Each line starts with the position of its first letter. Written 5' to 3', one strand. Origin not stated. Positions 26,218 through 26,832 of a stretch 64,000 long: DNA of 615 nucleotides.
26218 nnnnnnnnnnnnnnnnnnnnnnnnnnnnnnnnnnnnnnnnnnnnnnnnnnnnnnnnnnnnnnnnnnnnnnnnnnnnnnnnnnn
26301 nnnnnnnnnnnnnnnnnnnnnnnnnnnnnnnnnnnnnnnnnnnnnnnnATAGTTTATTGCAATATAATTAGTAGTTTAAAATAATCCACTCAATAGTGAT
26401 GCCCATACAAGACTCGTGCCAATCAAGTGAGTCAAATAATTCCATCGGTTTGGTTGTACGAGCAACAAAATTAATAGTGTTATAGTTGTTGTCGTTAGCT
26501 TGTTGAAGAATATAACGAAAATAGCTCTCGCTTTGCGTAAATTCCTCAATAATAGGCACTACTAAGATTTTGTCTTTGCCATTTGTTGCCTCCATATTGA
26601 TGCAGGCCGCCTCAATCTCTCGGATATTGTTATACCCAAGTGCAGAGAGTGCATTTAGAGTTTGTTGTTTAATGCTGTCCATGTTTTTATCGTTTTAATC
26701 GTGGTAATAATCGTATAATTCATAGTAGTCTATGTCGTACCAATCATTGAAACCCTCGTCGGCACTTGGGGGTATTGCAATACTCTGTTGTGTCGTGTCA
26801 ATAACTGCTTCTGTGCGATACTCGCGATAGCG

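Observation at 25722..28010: AT-rich four-gene cassette headed by a wHTH-WYL regulator: candidate undescribed defence / abortive-infection module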

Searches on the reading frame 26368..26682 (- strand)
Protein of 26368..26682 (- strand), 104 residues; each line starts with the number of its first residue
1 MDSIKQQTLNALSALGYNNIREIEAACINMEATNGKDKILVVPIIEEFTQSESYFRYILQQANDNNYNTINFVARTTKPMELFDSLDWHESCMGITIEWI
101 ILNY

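Call 3: search_protein_families(library=pfam, proteins=[window:26368-26682:-], max_evalue=1)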
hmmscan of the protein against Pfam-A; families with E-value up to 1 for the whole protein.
window:26368-26682:- (104 aa): 0 families

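Call 4: search_protein_families(library=padloc, proteins=[window:26368-26682:-], max_evalue=1)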
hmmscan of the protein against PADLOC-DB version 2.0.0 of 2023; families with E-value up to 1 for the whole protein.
window:26368-26682:- (104 aa): 0 families

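Call 5: search_protein_families(library=ncbifam, proteins=[window:26368-26682:-], max_evalue=1)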
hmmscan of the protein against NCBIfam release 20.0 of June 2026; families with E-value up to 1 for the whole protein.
window:26368-26682:- (104 aa): 1 family
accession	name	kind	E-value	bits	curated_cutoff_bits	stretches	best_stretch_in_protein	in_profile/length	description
TIGR02639.1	ClpA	equivalog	0.094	10.9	993.15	1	7-78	72-141/734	ATP-dependent Clp protease ATP-binding subunit ClpA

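Call 6: search_protein_families(library=phrogs, proteins=[window:26368-26682:-], max_evalue=1)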
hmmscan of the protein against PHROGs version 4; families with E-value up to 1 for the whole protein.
window:26368-26682:- (104 aa): 4 families
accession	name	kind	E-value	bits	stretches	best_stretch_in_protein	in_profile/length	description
phrog_12395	-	lysis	0.046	14.5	1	4-70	41-102/188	endolysin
phrog_20599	-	DNA, RNA and nucleotide metabolism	0.05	14.4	1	21-66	5-50/149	RNA polymerase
phrog_7651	-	unknown function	0.16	12.1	1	3-70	21-88/315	-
phrog_819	-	tail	0.4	9.7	1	30-97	59-123/1024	tail protein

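Call 28: find_homologous_proteins(query=window:26368-26682:-, max_evalue=0.01)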
Query window:26368-26682:- (104 aa): 14 proteins with E <= 0.01 among 16 candidates.
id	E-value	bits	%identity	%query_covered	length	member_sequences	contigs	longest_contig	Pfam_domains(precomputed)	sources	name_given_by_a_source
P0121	4.5e-55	202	90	100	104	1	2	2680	-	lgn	-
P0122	7.3e-55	201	90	100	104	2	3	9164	-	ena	-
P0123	8.4e-55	201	89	100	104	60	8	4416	-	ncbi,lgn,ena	-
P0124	1.3e-54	200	89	100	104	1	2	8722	-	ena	-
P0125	1.6e-54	200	89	100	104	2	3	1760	-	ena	-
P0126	2.7e-54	199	88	100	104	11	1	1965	-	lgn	-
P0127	3.4e-54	199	88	100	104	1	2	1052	-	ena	-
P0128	6.0e-54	198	88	100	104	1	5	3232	-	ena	-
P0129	1.2e-53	197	88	100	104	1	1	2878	-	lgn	-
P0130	1.5e-53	197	88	100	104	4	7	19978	-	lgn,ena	-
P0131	9.3e-53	194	87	100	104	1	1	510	-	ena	-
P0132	3.9e-52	192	86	100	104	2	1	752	-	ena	-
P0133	3.9e-33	131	84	72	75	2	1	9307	-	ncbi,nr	ncbi:MAG: hypothetical protein IIV65_07520 [Alistipes sp.]|nr:hypothetical protein [Alistipes sp.]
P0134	5.7e-23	99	100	49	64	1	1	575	-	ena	-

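Call 40: search_protein_representatives(protein=window:26368-26682:-)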
Query: 104 residues. Proteins with E-value up to 0.001 (for the whole library): 6; up to 1e-10: 3; up to 1e-30: 0. The best 6 are listed.
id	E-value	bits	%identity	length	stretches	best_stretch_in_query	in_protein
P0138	5.2e-26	106.8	48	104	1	1-103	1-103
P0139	1.7e-15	73.1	100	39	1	1-39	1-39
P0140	3.3e-13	65.7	35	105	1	1-102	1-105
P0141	6.6e-10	55.2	34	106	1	1-102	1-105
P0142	9.9e-10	54.6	33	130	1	2-102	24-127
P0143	9.6e-08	48.2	-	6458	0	-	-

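Call 47: find_encoding_contigs(protein=P0130, flank=8000, max_places=8)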
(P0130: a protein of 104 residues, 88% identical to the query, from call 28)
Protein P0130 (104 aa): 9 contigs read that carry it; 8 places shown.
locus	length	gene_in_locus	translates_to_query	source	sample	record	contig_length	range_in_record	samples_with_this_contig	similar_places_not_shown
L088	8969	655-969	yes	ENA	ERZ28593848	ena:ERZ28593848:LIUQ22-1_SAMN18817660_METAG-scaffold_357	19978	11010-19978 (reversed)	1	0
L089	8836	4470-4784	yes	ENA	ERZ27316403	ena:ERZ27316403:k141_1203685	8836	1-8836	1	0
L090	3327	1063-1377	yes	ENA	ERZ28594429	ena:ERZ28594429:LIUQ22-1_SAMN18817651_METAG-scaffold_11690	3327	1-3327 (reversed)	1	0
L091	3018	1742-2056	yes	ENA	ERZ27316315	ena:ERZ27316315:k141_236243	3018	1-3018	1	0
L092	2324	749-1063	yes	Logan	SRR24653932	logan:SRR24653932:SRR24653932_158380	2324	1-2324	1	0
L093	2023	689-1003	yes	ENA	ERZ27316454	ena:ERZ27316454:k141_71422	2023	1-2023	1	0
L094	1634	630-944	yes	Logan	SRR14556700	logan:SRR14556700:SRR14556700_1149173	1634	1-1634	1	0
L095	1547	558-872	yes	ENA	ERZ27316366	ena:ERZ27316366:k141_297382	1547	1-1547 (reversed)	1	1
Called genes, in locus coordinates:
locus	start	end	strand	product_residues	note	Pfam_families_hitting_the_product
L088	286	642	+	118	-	-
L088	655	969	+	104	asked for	-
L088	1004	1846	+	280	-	PF20815:GIY_YIG_2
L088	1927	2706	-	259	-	PF13489:Methyltransf_23, PF08241:Methyltransf_11, PF08242:Methyltransf_12, PF13649:Methyltransf_25, PF13847:Methyltransf_31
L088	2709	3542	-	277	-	PF13509:S1_2, PF17783:WHD_CvfB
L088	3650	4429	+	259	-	PF00795:CN_hydrolase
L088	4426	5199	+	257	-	PF01925:TauE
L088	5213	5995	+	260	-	PF00753:Lactamase_B, PF23023:Anti-Pycsar_Apyc1, PF12706:Lactamase_B_2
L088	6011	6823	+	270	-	PF00106:adh_short, PF08659:KR, PF13561:adh_short_C2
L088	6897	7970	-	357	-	PF01244:Peptidase_M19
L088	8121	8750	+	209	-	PF03193:RsgA_GTPase (faint), PF00009:GTP_EFTU (faint), PF01926:MMR_HSR1, PF02421:FeoB_N (weak)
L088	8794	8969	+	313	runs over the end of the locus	PF13793:Pribosyltran_N, PF00156:Pribosyltran, PF14572:Pribosyl_synth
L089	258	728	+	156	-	PF01381:HTH_3, PF12844:HTH_19 (weak)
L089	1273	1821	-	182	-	PF21349:RUBY_RBDX, PF02915:Rubrerythrin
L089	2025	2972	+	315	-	PF17127:DUF5106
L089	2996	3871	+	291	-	PF00763:THF_DHG_CYH, PF02882:THF_DHG_CYH_C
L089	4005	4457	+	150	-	-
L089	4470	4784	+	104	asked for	-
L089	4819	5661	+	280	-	PF20815:GIY_YIG_2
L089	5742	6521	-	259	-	PF13489:Methyltransf_23, PF08241:Methyltransf_11, PF08242:Methyltransf_12, PF13649:Methyltransf_25, PF13847:Methyltransf_31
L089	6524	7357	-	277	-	PF13509:S1_2, PF17783:WHD_CvfB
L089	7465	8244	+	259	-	PF00795:CN_hydrolase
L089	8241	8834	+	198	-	?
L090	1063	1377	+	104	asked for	-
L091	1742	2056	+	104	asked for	-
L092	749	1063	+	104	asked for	-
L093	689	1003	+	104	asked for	-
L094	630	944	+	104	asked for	-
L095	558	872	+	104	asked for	-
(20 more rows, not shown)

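Call 48: find_encoding_contigs(protein=P0138, flank=8000, max_places=6)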
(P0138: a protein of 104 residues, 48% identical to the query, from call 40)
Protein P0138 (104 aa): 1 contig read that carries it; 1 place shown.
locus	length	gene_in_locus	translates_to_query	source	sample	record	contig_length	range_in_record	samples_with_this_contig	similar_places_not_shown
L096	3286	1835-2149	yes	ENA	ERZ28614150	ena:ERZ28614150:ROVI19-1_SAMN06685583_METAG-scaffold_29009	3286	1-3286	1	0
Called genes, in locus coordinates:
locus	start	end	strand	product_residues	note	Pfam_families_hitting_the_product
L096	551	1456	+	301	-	PF13280:WYL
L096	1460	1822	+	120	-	-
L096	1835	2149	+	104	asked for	-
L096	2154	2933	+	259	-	PF03167:UDG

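Call 49: search_protein_families(library=padloc, proteins=[L089:4819-5661:+, L096:2154-2933:+, L089:4005-4457:+, L096:1460-1822:+], max_evalue=0.1)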
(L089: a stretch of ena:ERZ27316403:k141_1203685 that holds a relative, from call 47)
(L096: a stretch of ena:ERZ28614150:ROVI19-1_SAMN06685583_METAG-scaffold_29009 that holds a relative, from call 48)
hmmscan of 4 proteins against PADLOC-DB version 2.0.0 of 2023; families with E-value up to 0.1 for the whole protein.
L089:4819-5661:+ (280 aa): 0 families

L096:2154-2933:+ (259 aa): 0 families

L089:4005-4457:+ (150 aa): 0 families

L096:1460-1822:+ (120 aa): 0 families

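Call 50: predict_structure(alignment_id=A3)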
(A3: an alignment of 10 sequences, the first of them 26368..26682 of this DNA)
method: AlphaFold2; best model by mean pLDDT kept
length: 104 residues; sequences in the alignment: 10
mean_pLDDT: 83.7   pTM: 0.76
mean pLDDT of the five models: 83.7, 83.0, 81.0, 80.6, 78.1
residues with pLDDT >= 90: 15; 70-90: 79; 50-70: 10; < 50: 0
segments of 3 or more residues with pLDDT < 50: none
pLDDT, mean of each block of 10 residues (from residue 1): 80 87 76 87 83 88 89 89 79 83 78
secondary structure, 60 per line:
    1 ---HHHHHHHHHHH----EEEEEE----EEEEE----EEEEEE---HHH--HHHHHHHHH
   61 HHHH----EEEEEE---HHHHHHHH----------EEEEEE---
elements in order: H4-14 E19-24 E29-33 E38-43 H52-64 E69-74 H78-85 E96-101

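Call 53: fold_search(model_id=the predicted structure, library=pdb)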
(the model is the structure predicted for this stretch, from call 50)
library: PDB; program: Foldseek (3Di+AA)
matches with E <= 10: 1215; with E <= 0.001: 0
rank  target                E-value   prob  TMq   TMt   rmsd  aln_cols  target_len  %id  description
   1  7e8r                  3.9e-03  0.99  0.52  0.20   4.8       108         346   10  EcoT38I restriction endonuclease (released 2022-03-02)
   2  8q3k_E                7.1e-03  0.98  0.51  0.29   7.8       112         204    8  The open state of the ASFV apo-RNA polymerase (released 2024-02-14)
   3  6wam_F                1.1e-02  0.96  0.52  0.17   5.9       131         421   12  Structure of Acinetobacter baumannii Cap4 SAVED/CARF-domain containing receptor (released 2020-06-17)
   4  5xog_E                1.6e-02  0.98  0.53  0.29   5.4       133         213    9  RNA Polymerase II elongation complex bound with Spt5 KOW5 and Elf1 (released 2017-08-16)
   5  6wan_F                1.6e-02  0.94  0.51  0.17   6.6       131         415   11  Structure of Acinetobacter baumannii Cap4 SAVED/CARF-domain containing receptor with the cyclic trinucleotide 3'3'3'-c (released 2020-06-17)
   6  2qkk_N                2.5e-02  0.87  0.39  0.29   7.3       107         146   13  Human RNase H catalytic domain mutant D210N in complex with 14-mer RNA/DNA hybrid (released 2007-11-13)
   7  6wam_E                2.5e-02  0.82  0.48  0.17   7.2       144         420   12  Structure of Acinetobacter baumannii Cap4 SAVED/CARF-domain containing receptor (released 2020-06-17)
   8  8yfq_E                2.9e-02  0.97  0.55  0.30   5.2       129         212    8  Cryo EM structure of Komagataella phaffii RNAPII-Rat1-Rai1 pre-termination complex (released 2024-09-25)
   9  3ajv_A                3.5e-02  0.99  0.54  0.35   2.6        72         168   12  Splicing endonuclease from Aeropyrum pernix (released 2010-11-17)
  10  3ajv_C                3.5e-02  0.99  0.53  0.36   2.6        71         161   13  Splicing endonuclease from Aeropyrum pernix (released 2010-11-17)
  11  2qkk_B                3.5e-02  0.72  0.39  0.29   9.1       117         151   10  Human RNase H catalytic domain mutant D210N in complex with 14-mer RNA/DNA hybrid (released 2007-11-13)
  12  6zdz_B                4.6e-02  0.87  0.36  0.18   3.8        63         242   21  Tetragonal crystal structure of the bulky-bulky ketone specific alcohol dehydrogenase from Comamonas testosteroni (released 2020-11-11)
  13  6ze0_C                4.6e-02  0.87  0.36  0.18   3.9        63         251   21  Orthorhombic crystal structure of the bulky-bulky ketone specific alcohol dehydrogenase from Comamonas testosteroni (released 2020-11-11)
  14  2qkk_W                4.9e-02  0.77  0.39  0.29   7.0       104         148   10  Human RNase H catalytic domain mutant D210N in complex with 14-mer RNA/DNA hybrid (released 2007-11-13)
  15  6hlq_E                5.6e-02  0.91  0.45  0.24   4.3        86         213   16  Yeast RNA polymerase I* elongation complex bound to nucleotide analog GMPCPP (released 2019-04-03)
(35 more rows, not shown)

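Call 70: search_solved_structures(query=A3, max_evalue=10)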
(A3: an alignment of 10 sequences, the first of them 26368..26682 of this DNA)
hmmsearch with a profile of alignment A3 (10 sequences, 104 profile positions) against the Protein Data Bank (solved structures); distinct sequences matched with E-value up to 10: 3.
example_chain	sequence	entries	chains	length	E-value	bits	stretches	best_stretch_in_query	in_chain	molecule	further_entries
6o1t_A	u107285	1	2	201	0.1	16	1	6-66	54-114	Short palate, lung and nasal epithelium carcinoma-associated protein 2B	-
5wd6_A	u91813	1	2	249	0.16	15.4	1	6-64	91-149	Short palate, lung and nasal epithelium carcinoma-associated protein 2B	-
5i8l_A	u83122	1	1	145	1.1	12.6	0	6-42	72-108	Lysozyme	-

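Call 71: find_encoding_contigs(protein=P0141, flank=5000, max_places=5)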
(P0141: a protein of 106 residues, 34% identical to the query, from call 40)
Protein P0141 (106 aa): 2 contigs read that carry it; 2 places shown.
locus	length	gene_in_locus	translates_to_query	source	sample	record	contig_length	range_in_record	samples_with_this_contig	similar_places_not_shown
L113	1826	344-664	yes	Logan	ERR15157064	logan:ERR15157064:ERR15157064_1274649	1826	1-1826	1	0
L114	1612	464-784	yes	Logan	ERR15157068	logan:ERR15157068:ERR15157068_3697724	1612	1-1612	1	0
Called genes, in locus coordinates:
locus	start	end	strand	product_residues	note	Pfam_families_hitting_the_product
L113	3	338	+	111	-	?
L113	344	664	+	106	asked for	-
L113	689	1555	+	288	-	PF20815:GIY_YIG_2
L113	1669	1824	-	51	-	?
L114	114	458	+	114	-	-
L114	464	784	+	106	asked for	-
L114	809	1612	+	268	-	?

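Call 72: find_encoding_contigs(protein=P0142, flank=5000, max_places=5)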
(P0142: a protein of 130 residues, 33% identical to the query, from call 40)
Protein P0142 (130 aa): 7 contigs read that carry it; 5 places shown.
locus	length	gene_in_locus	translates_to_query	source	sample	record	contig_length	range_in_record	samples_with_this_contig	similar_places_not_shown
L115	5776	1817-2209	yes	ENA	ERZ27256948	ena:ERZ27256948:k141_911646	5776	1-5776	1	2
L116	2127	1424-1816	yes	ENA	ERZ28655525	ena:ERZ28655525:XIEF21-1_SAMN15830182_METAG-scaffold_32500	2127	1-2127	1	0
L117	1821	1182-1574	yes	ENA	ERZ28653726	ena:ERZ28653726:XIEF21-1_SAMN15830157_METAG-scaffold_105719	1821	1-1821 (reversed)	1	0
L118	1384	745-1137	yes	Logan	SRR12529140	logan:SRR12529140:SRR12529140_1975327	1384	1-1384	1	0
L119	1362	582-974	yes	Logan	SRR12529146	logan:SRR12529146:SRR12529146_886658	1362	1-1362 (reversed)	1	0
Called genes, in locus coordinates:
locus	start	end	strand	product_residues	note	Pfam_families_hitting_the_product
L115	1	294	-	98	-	?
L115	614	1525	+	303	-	PF13280:WYL, PF25583:WCX (weak)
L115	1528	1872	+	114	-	-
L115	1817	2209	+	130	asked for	-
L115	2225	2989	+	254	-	-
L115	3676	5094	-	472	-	-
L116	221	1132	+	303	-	PF13280:WYL, PF25583:WCX (weak)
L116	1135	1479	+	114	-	-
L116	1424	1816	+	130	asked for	-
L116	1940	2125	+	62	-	?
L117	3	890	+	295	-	?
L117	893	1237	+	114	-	-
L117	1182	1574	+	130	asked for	-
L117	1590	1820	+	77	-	?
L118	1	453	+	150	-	?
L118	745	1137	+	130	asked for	-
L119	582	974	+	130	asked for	-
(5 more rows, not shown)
